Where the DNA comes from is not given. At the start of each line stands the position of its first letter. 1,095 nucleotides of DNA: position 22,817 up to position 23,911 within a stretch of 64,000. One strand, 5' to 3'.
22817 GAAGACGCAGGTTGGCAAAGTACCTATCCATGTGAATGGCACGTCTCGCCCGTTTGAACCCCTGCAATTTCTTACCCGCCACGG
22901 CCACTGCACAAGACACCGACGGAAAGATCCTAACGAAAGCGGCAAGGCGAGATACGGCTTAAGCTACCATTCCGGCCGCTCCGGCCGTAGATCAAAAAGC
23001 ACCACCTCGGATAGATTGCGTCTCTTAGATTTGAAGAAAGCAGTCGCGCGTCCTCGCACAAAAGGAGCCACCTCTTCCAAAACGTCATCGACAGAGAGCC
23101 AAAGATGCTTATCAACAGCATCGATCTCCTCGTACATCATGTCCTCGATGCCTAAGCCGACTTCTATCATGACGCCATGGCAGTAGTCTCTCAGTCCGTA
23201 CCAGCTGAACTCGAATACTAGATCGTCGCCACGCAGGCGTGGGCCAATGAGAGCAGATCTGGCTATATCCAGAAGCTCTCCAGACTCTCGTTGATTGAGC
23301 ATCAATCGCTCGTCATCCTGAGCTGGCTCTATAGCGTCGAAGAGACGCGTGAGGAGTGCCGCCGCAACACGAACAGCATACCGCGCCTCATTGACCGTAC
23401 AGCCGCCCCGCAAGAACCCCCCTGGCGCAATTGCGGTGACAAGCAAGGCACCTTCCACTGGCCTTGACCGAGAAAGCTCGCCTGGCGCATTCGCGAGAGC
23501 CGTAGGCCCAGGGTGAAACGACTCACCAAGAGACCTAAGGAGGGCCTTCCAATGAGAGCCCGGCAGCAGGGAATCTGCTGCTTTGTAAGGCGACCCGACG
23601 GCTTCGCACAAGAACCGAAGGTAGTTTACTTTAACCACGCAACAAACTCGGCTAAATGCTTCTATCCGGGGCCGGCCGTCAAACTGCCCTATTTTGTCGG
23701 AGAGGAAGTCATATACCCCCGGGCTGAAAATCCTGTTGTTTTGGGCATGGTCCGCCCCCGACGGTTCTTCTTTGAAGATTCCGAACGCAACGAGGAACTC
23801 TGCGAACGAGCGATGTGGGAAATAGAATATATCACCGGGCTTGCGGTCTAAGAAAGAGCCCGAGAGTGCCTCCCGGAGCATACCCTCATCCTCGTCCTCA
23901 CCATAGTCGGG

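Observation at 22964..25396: Low-GC single-gene insert: nuclease-NACHT (STAND) protein with an orphan C-terminal domain, a candidate NLR-like anti-phage sensor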

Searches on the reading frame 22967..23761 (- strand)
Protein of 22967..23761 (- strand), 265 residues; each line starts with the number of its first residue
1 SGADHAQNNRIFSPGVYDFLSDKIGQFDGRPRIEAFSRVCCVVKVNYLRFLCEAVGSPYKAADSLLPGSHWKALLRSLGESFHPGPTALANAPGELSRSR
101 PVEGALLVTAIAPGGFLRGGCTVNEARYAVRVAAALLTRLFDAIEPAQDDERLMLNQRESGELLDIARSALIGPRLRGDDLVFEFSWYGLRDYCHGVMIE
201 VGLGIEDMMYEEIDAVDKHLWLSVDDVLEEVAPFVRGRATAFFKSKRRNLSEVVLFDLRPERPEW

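Call 66: predict_structure(alignment_id=A2)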
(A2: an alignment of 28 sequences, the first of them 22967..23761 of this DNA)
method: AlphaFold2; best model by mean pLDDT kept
length: 265 residues; sequences in the alignment: 28
mean_pLDDT: 90.5   pTM: 0.89
mean pLDDT of the five models: 90.5, 90.1, 89.9, 89.5, 87.5
residues with pLDDT >= 90: 200; 70-90: 47; 50-70: 18; < 50: 0
segments of 3 or more residues with pLDDT < 50: none
pLDDT, mean of each block of 10 residues (from residue 1): 92 91 90 95 95 96 97 97 94 97 96 90 93 98 82 78 95 93 95 95 81 65 98 96 87 78 68
secondary structure, 60 per line:
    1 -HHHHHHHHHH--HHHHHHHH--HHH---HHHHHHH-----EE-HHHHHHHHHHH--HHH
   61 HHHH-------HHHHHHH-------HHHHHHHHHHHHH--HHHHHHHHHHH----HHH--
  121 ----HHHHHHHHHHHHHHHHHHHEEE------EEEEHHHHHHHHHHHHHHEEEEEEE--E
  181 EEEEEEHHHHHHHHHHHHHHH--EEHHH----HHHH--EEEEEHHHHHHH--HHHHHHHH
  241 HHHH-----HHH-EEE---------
elements in order: H2-11 H14-21 H30-36 H45-55 H58-64 H72-78 H86-98 H101-111 H125-143 E144-146 E153-156 H157-170 E171-177 E180-186 H187-201 H213-216 E219-223 H224-230 H233-244 E254-256

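Call 69: fold_search(model_id=the predicted structure, library=pdb)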
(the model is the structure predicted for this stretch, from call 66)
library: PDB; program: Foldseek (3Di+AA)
matches with E <= 10: 104; with E <= 0.001: 0
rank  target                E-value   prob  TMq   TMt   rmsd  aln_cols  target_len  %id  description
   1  8a22_AN               1.1e+00  0.21  0.27  0.19   7.3       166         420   10  Structure of the mitochondrial ribosome from Polytomella magna (released 2022-11-16)
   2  8rbx_o                1.1e+00  0.08  0.15  0.12  11.6       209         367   13  Structure of Integrator-PP2A bound to a paused RNA polymerase II-DSIF-NELF-nucleosome complex (released 2024-02-07)
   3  7wug_5                1.6e+00  0.06  0.18  0.08  17.0       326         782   10  GID subcomplex: Gid12 bound Substrate Receptor Scaffolding module (released 2022-06-08)
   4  6zu9_o                2.0e+00  0.08  0.22  0.14  14.2       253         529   10  Structure of a yeast ABCE1-bound 48S initiation complex (released 2020-10-28)
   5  3o2t                  2.0e+00  0.06  0.19  0.18  15.7       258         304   12  Crystal structure of the N-terminal domain of human Symplekin (released 2010-10-06)
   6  3qnk_A                2.2e+00  0.02  0.13  0.08  19.9       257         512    8  Crystal structure of a SusD-like protein (BF3747) from Bacteroides fragilis NCTC 9343 at 2.70 A resolution (released 2011-03-09)
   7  8a22_AL               2.4e+00  0.08  0.27  0.20  14.4       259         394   10  Structure of the mitochondrial ribosome from Polytomella magna (released 2022-11-16)
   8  8fkx_SM               2.4e+00  0.03  0.11  0.08  12.5       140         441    7  Human nucleolar pre-60S ribosomal subunit (State E) (released 2023-07-12)
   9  3qnk_C                2.4e+00  0.02  0.13  0.08  20.1       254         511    9  Crystal structure of a SusD-like protein (BF3747) from Bacteroides fragilis NCTC 9343 at 2.70 A resolution (released 2011-03-09)
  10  1ng1                  2.5e+00  0.01  0.11  0.10  18.7       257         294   15  N AND GTPASE DOMAINS OF THE SIGNAL SEQUENCE RECOGNITION PROTEIN FFH FROM THERMUS AQUATICUS (released 1999-07-30)
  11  3qnk_B                2.8e+00  0.02  0.13  0.08  20.1       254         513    9  Crystal structure of a SusD-like protein (BF3747) from Bacteroides fragilis NCTC 9343 at 2.70 A resolution (released 2011-03-09)
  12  6hep_D                3.0e+00  0.04  0.15  0.17  13.1       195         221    8  Crystal structure of human 14-3-3 beta in complex with CFTR R-domain peptide pS753-pS768 (released 2018-10-24)
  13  7bll                  3.0e+00  0.04  0.19  0.10  15.8       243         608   13  Structure of SusD homologue BT3013 from Bacteroides thetaiotaomicron (released 2022-03-02)
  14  9szr_A                3.0e+00  0.04  0.11  0.03  14.2       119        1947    8  shutdown state non-muscle myosin 2A heads region (released 2025-10-22)
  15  8fkt_SM               3.0e+00  0.02  0.11  0.08  12.2       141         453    6  Human nucleolar pre-60S ribosomal subunit (State C1) (released 2023-07-12)
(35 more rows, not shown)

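Call 85: search_protein_representatives(alignment_id=A2)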
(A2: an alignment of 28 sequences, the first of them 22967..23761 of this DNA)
Query: 28 sequences, 266 profile positions. Proteins with E-value up to 0.001 (for the whole library): 78; up to 1e-10: 56; up to 1e-30: 30. The best 78 are listed.
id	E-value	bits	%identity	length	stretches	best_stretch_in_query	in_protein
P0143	6.1e-79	281.4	-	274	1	1-263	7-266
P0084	1.6e-78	280.0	-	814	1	2-264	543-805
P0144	2.0e-76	273.2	-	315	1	3-265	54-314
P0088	3.5e-67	242.8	-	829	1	2-265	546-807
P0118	1.3e-65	237.7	-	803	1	2-264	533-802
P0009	1.0e-62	228.2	-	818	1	1-261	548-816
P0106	3.4e-60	219.9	-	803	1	2-259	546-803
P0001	2.6e-58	213.7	-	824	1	2-262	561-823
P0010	9.5e-58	211.9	-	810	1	2-261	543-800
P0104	1.8e-57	211.0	-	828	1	2-264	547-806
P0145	4.4e-52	193.3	-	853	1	2-264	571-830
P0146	1.8e-50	188.1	-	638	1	2-259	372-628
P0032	2.9e-50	187.4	-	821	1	4-260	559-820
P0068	3.0e-50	187.3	-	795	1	2-259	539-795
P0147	5.4e-50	186.5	-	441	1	2-263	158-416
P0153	6.5e-38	146.9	-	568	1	3-264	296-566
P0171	1.6e-10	57.1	-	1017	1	2-252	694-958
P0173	7.1e-10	54.9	-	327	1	4-259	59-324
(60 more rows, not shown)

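Call 86: search_protein_families(library=pfam, proteins=[P0171, P0143, P0144, P0173, P0145, P0153, P0147], max_evalue=0.01)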
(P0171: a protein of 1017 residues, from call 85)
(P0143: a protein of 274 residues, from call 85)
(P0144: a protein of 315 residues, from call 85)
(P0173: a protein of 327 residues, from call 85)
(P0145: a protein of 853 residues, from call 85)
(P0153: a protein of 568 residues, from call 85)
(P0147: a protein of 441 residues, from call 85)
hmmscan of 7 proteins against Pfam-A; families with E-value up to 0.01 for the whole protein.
P0171 (1017 aa): 3 families
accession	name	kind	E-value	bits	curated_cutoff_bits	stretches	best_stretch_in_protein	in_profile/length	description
PF21941.2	SMEK_N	-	3e-40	137.7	27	1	12-148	2-139/140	SMEK domain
PF05729.18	NACHT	-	4.2e-05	23.9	26.7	1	352-448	2-99/167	NACHT domain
PF24883.2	NPHP3_N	-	0.0021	18.7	24.8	0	340-377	12-49/164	Nephrocystin 3, N-terminal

P0143 (274 aa): 0 families

P0144 (315 aa): 0 families

P0173 (327 aa): 0 families

P0145 (853 aa): 2 families
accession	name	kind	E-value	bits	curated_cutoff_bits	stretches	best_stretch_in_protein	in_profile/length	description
PF05729.18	NACHT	-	8.9e-10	39.1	26.7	1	214-388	3-164/167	NACHT domain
PF24883.2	NPHP3_N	-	0.0053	17.4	24.8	0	287-334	120-164/164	Nephrocystin 3, N-terminal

P0153 (568 aa): 0 families

P0147 (441 aa): 1 family
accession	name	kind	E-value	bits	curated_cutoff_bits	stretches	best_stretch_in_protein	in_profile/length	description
PF24406.1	nSTAND_NTPase4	-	0.0051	17.3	27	0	108-147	19-58/58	Novel STAND NTPase 4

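Call 95: fold_search(model_id=the predicted structure, library=viral)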
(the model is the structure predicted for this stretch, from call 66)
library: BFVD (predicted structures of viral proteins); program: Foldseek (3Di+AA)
matches with E <= 10: 113; with E <= 0.001: 0
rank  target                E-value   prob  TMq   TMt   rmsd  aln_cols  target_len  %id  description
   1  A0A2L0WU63            9.4e-01  0.05  0.18  0.19  19.2       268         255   11  Ac45 [Oxyplax ochracea nucleopolyhedrovirus]
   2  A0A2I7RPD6            1.3e+00  0.06  0.20  0.11  17.1       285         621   12  (no name in the UniProt tables at hand)
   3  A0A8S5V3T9            1.3e+00  0.04  0.14  0.12  16.2       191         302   12  Uncharacterized protein [Siphoviridae sp. cttKr9]
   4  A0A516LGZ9            1.3e+00  0.03  0.15  0.12  20.5       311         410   12  (no name in the UniProt tables at hand)
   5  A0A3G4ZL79            1.6e+00  0.06  0.20  0.17  13.9       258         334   10  Uncharacterized protein [Terrestrivirus sp.]
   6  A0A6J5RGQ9            1.9e+00  0.03  0.13  0.16  18.1       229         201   11  Uncharacterized protein [uncultured Caudovirales phage]
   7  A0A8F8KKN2            2.0e+00  0.07  0.18  0.15  19.0       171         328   15  Homing endonuclease LAGLIDADG [Clandestinovirus]
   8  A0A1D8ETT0            2.1e+00  0.05  0.11  0.20  11.8        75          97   16  Uncharacterized protein [Propionibacterium phage Doucette]
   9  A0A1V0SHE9            2.1e+00  0.04  0.18  0.09  16.5       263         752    9  Uncharacterized protein [Hokovirus HKV1]
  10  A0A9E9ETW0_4          2.4e+00  0.03  0.13  0.04  22.6       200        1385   11  (no name in the UniProt tables at hand)
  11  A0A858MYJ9            2.6e+00  0.04  0.15  0.19  17.3       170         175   18  (no name in the UniProt tables at hand)
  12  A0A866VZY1            2.7e+00  0.03  0.10  0.09  15.0       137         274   12  ORF2 protein [Lucheng Rn rat coronavirus]
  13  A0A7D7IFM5            2.9e+00  0.02  0.11  0.17  14.9       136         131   11  (no name in the UniProt tables at hand)
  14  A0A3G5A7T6            2.9e+00  0.02  0.15  0.15  17.4       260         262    8  Uncharacterized protein [Hyperionvirus sp.]
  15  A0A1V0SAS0            3.2e+00  0.06  0.21  0.19  13.6       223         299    9  Uncharacterized protein [Catovirus CTV1]
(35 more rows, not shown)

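Call 107: search_protein_families(library=padloc, proteins=[P0171], max_evalue=0.01)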
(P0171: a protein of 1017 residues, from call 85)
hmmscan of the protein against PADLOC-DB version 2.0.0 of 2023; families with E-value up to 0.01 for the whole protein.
P0171 (1017 aa): 2 families
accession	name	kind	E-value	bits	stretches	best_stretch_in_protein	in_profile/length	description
PDLC02399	Aga_REase-PNTD1-PNTD2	-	2.2e-35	120.5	1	4-180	2-181/463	Class I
PDLC04140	mad8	-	0.00026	18.6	1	342-499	19-141/314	mads_8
